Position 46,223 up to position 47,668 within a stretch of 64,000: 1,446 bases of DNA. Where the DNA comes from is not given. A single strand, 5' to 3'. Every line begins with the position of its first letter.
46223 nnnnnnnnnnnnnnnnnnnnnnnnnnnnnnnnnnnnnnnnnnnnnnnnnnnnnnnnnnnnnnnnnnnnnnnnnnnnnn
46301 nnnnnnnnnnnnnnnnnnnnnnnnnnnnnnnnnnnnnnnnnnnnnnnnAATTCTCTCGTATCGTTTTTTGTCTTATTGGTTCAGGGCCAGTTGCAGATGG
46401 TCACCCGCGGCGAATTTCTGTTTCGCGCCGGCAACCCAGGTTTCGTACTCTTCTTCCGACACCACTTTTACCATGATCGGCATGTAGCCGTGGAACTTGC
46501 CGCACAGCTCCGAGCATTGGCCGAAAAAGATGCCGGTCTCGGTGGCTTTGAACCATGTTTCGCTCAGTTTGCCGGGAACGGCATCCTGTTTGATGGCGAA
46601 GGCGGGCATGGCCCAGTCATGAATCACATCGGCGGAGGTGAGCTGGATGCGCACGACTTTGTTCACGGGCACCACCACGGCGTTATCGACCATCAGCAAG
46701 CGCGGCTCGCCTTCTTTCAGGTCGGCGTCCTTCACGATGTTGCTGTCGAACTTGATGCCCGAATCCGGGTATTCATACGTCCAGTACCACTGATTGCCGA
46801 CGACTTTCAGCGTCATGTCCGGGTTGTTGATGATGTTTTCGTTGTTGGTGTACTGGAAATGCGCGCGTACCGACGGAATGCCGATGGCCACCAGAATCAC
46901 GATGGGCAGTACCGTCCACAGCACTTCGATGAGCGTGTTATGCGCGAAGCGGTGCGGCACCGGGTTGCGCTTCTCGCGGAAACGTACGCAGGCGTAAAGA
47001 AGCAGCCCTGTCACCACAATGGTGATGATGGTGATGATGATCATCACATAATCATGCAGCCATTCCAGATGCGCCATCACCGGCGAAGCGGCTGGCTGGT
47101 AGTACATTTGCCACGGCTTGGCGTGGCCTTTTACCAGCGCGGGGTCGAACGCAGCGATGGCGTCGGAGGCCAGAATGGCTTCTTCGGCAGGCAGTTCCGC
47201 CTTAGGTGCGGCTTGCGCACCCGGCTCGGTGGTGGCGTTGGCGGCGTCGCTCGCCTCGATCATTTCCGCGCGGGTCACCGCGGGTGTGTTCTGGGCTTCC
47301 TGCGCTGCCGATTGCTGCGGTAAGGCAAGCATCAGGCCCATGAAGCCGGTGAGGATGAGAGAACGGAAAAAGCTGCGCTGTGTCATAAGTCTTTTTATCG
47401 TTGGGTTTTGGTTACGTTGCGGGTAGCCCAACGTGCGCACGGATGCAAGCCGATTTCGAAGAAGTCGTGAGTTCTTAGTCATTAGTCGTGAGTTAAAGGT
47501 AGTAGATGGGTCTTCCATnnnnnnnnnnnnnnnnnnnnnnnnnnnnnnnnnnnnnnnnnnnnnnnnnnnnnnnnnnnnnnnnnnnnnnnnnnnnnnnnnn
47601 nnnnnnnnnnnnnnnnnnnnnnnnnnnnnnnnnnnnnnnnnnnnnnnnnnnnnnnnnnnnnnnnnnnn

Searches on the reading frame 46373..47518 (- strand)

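Call 24: search_protein_families(library=pfam, proteins=[window:46373-47518:-], max_evalue=0.00001)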
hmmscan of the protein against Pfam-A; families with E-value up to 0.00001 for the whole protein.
window:46373-47518:- (381 aa): 2 families
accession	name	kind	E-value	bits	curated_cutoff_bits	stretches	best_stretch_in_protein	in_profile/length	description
PF00116.26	COX2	-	8.7e-49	164.8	22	1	235-353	1-120/120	Cytochrome C oxidase subunit II, periplasmic domain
PF02790.20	COX2_TM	-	2.7e-29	101.6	22.8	1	133-218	1-87/88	Cytochrome C oxidase subunit II, transmembrane domain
